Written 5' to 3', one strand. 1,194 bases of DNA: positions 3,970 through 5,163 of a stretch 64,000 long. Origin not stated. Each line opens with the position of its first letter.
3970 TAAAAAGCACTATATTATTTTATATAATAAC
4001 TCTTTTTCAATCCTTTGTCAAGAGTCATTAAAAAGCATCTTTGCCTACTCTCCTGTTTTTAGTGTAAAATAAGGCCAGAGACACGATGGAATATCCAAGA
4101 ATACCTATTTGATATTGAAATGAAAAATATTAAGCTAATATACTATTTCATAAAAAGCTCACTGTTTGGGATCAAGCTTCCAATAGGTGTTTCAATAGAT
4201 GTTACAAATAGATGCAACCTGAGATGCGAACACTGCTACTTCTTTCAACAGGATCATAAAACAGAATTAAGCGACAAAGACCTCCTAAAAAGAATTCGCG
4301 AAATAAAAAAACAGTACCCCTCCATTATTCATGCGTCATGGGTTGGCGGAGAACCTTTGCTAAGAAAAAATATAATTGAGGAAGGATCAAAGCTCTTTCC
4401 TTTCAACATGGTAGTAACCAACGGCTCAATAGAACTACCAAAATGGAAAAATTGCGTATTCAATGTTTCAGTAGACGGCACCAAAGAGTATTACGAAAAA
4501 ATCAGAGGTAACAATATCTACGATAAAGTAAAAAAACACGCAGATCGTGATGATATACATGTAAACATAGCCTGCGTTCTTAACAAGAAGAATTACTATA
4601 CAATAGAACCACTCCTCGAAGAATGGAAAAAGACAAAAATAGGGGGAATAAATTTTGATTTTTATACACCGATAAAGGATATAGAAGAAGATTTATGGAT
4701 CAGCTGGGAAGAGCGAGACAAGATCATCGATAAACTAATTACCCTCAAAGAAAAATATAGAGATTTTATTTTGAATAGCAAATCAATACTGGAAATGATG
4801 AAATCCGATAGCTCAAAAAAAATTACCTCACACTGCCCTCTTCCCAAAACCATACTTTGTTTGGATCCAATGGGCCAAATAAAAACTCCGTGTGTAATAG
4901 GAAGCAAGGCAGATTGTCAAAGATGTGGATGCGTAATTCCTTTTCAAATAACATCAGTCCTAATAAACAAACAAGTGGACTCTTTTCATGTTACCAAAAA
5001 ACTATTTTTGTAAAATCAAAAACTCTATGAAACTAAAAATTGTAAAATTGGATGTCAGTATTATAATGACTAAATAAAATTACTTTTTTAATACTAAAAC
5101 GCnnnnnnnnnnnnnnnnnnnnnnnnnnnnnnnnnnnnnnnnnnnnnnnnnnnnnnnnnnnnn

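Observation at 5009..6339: Methyltransferase-like gene bracketed by ~44-bp direct repeats that duplicate the dut ribosome-binding site and start codon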

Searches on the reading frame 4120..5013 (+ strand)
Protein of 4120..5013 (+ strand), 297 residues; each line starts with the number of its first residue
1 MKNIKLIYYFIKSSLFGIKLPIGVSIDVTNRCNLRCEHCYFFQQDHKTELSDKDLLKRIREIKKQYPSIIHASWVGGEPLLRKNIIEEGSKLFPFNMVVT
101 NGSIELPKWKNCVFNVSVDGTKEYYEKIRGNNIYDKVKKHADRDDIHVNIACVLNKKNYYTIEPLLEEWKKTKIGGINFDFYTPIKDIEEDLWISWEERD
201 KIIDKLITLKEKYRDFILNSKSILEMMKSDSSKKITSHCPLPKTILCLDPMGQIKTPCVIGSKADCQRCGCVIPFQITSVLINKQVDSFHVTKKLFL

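Call 4: search_protein_families(library=pfam, proteins=[window:4120-5013:+], max_evalue=0.01)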
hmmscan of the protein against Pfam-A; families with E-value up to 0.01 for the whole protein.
window:4120-5013:+ (297 aa): 1 family
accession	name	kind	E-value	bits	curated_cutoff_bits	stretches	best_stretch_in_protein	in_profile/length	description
PF04055.27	Radical_SAM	-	2.3e-12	47.8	29.5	1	28-140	3-132/166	Radical SAM superfamily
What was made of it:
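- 4120..5013 (+): Radical-SAM enzyme gene (297 aa) with a Cys-rich C-terminus; upstream neighbour of the repeat. PF04055 at 2.3e-12 (call 4).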

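Call 17: find_related_loci(query=window:4120-5010:+, collection=genome_contigs, flank=6000)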
Query window:4120-5010:+ (297 aa) in genome_contigs; peptide patterns used: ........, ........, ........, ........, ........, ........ (x = any residue, [..] = any of these).
70 stretches matched a pattern; 4 encode a relative of the query (tblastn E <= 1e-3); 4 distinct loci.
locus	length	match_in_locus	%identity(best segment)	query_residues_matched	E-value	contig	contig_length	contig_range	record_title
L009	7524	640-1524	74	2-296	2e-150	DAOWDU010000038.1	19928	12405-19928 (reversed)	MAG TPA_asm: bacterium isolate CSMAG_1921 CSMAG_1921_k141_3529411_length_19928_cov_29.8261, whole genome shotgun sequenc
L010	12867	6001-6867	64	8-296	2e-134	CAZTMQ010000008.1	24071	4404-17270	MAG TPA_asm: uncultured Methanosarcinales archaeon isolate binchicken_co27_466 genome assembly, contig: NODE_3669_length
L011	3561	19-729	73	59-296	9e-122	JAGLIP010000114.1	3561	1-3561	MAG: Candidatus Aenigmatarchaeota archaeon isolate RS_3_1 ROV157_3.bin.1.fa_114, whole genome shotgun sequence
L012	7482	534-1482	66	4-296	4e-115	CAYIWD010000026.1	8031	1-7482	MAG TPA_asm: uncultured Candidatus Saccharibacteria bacterium isolate ERP119705_co3_600 genome assembly, contig: NODE_11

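Call 22: search_protein_families(library=pfam, proteins=[L009:1559-2416:+, L009:2428-3564:+, L009:3558-3947:+, L010:6968-7471:+, L010:7485-7997:+, L011:760-1488:-, L011:1703-3433:+, L012:1578-2846:+, L012:2843-3766:+, L010:5511-5876:-], max_evalue=0.001)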
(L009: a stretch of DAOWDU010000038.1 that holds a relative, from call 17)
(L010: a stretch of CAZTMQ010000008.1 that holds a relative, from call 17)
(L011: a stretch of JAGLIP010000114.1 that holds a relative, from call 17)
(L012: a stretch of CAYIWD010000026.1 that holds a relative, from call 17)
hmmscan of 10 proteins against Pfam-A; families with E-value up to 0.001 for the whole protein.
L009:1559-2416:+ (285 aa): 1 family
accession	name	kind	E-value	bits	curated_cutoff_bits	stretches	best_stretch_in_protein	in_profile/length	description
PF00160.26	Pro_isomerase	-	8.9e-50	169.5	21.7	1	114-278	1-143/159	Cyclophilin type peptidyl-prolyl cis-trans isomerase/CLD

L009:2428-3564:+ (378 aa): 3 families
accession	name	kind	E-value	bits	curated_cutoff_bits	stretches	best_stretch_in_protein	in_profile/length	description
PF03222.19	Trp_Tyr_perm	-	1.7e-34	120.1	22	1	5-371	4-391/393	Tryptophan/tyrosine permease family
PF01490.24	Aa_trans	-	5.7e-09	35.6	25.6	1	7-373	6-404/410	Transmembrane amino acid transporter protein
PF13520.12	AA_permease_2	-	8.2e-05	22.1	27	0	8-374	5-401/427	Amino acid permease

L009:3558-3947:+ (129 aa): 1 family
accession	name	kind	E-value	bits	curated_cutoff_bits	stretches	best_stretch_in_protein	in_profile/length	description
PF04892.17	VanZ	-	2.4e-15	57.7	30.1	1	38-124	52-123/126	VanZ like family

L010:6968-7471:+ (167 aa): 0 families

L010:7485-7997:+ (170 aa): 0 families

L011:760-1488:- (242 aa): 3 families
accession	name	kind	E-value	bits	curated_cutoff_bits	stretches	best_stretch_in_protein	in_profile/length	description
PF24034.1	DUF7343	-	3e-16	59.5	27.6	1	181-235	6-60/62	Domain of unknown function (DUF7343)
PF13715.12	CarbopepD_reg_2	-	7.2e-05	23.2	32.2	1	25-73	1-50/88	CarboxypepD_reg-like domain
PF13412.12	HTH_24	-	0.00029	20.8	21.9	1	181-224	6-48/48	Winged helix-turn-helix DNA-binding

L011:1703-3433:+ (576 aa): 0 families

L012:1578-2846:+ (422 aa): 5 families
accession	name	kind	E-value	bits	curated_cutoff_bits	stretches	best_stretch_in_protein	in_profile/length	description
PF22599.2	SecDF_P1_head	-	1.1e-31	109.6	27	1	147-249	11-114/114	SecDF, P1 head subdomain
PF21760.3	SecD_1st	-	9.1e-15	54.3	27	1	75-132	4-58/60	Protein translocase subunit SecDF, P1 domain, N-terminal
PF02355.23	SecD_SecF_C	-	1e-14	54.8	20.5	1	251-420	13-186/189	Protein export membrane protein SecD/SecF, C-terminal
PF03176.21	MMPL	-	8e-09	35.3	20.5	1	297-416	181-298/333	MMPL family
PF07549.19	Sec_GG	-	0.00027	20.8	20.3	1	43-61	9-27/28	SecD/SecF GG Motif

L012:2843-3766:+ (307 aa): 2 families
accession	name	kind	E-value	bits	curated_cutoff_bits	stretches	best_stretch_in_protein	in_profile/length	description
PF02355.23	SecD_SecF_C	-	3.3e-53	180.4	20.5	1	111-304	7-187/189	Protein export membrane protein SecD/SecF, C-terminal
PF07549.19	Sec_GG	-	0.00042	20.2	20.3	0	27-50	1-24/28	SecD/SecF GG Motif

L010:5511-5876:- (121 aa): 1 family
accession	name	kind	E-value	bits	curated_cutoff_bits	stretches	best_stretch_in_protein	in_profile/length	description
PF04266.20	ASCH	-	0.00037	21.6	21.2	1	11-113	7-101/103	ASCH domain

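Call 47: find_encoding_contigs(protein=window:4120-5013:+, flank=3000, max_places=10)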
Protein window:4120-5013:+ (297 aa): 3 contigs read that carry it; 2 places shown.
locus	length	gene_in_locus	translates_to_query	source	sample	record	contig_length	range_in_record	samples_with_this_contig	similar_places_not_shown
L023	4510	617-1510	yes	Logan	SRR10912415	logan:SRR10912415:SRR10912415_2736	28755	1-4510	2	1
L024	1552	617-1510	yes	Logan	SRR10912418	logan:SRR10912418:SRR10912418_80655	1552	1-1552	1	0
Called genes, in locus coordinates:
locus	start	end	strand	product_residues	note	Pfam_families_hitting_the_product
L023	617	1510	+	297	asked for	PF04055:Radical_SAM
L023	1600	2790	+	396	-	-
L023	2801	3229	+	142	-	PF00692:dUTPase, PF22769:DCD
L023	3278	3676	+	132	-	PF07883:Cupin_2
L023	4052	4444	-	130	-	-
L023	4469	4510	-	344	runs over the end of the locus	PF01008:IF-2B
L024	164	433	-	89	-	-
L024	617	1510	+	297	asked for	PF04055:Radical_SAM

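Call 63: search_protein_families(library=ncbifam, proteins=[window:4120-5013:+], max_evalue=0.01)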
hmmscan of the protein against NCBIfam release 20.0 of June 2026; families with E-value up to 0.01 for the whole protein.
window:4120-5013:+ (297 aa): 60 families (the best 25 are shown)
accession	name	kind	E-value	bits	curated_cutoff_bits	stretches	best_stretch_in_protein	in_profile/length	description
TIGR03961.1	rSAM_PTO1314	hypoth_equivalog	2e-17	63.5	306.05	1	18-260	19-265/332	PTO1314 family radical SAM protein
TIGR04250.1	SCM_rSAM_ScmE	equivalog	2.6e-12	46.3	400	1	21-217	2-217/358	SynChlorMet cassette radical SAM/SPASM protein ScmE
TIGR04317.1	W_rSAM_matur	equivalog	1.2e-10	41.1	380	1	25-223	7-225/349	tungsten cofactor oxidoreductase radical SAM maturase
TIGR04546.1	rSAM_ahbC_deAc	equivalog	2e-10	40.1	650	1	24-207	41-240/390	12,18-didecarboxysiroheme deacetylase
TIGR04051.1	rSAM_NirJ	equivalog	4.2e-10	39.1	515.45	1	27-174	7-168/354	heme d1 biosynthesis radical SAM protein NirJ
TIGR04054.1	rSAM_NirJ1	equivalog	4.5e-10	38.7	650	1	24-181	38-209/387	putative heme d1 biosynthesis radical SAM protein NirJ1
NF038283.1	viperin_w_prok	equivalog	7.5e-10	38.4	180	1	27-109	7-99/281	viperin family antiviral radical SAM protein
NF047865.1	rSAM_PapB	equivalog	1.1e-09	38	340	1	24-258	5-265/330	PapB family radical SAM/SPASM ranthipeptide maturase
TIGR03942.1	sulfatase_rSAM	equivalog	1.4e-09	37.5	349.45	1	29-179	8-186/363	anaerobic sulfatase maturase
NF045702.1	rSAM_GDGT_ether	equivalog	3.7e-09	35.8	450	1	25-87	89-154/486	tetraether lipid synthase Tes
TIGR02668.1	moaA_archaeal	equivalog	6.6e-09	35.2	325.25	1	24-189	12-193/303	GTP 3',8-cyclase MoaA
TIGR04055.1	rSAM_NirJ2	equivalog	7.8e-09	35.5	500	1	24-87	2-64/326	putative heme d1 biosynthesis radical SAM protein NirJ2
TIGR04303.1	GeoRSP_rSAM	equivalog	1.3e-08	34.8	400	1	19-89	2-69/325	GeoRSP system radical SAM/SPASM protein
NF033640.1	N_Twi_rSAM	subfamily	1.4e-08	34.3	170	1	24-234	113-368/398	twitch domain-containing radical SAM protein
TIGR04463.1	rSAM_vs_C_rich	equivalog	1.7e-08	33.6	525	1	26-190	86-278/438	TIGR04463 family radical SAM/SPASM RiPP maturase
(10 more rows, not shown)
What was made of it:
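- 4120..5013 (+): The best NCBIfam hit, the PTO1314-family rSAM model, is far below its cut-off (call 63).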

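Call 64: search_protein_families(library=padloc, proteins=[window:4120-5013:+], max_evalue=0.01)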
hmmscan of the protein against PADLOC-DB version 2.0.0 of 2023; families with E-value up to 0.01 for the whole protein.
window:4120-5013:+ (297 aa): 3 families
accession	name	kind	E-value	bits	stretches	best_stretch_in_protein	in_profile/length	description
PDLC02903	pVip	-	7.5e-11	40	1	25-173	3-165/257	Viperins not associated with kinases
PDLC02904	pVip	-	4.7e-09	34.2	1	27-235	8-212/262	Viperins associated with kinases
PDLC02905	pVip-kinase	-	1.8e-05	22.2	1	24-103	184-270/474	Viperin-kinase fusion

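Call 69: list_cluster_members(proteins=[P0001, P0022, window:4120-5010:+])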
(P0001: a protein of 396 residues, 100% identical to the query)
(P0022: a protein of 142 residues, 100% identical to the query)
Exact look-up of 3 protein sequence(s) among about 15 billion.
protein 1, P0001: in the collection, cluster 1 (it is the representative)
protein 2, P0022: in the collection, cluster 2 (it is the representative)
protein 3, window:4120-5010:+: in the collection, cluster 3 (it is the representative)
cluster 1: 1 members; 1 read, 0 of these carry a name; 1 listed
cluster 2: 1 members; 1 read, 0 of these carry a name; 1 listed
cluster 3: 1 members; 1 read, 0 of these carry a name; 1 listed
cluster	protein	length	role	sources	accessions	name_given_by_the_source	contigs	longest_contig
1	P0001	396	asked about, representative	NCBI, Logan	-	-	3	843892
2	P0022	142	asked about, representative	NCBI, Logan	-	-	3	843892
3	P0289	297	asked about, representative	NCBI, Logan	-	-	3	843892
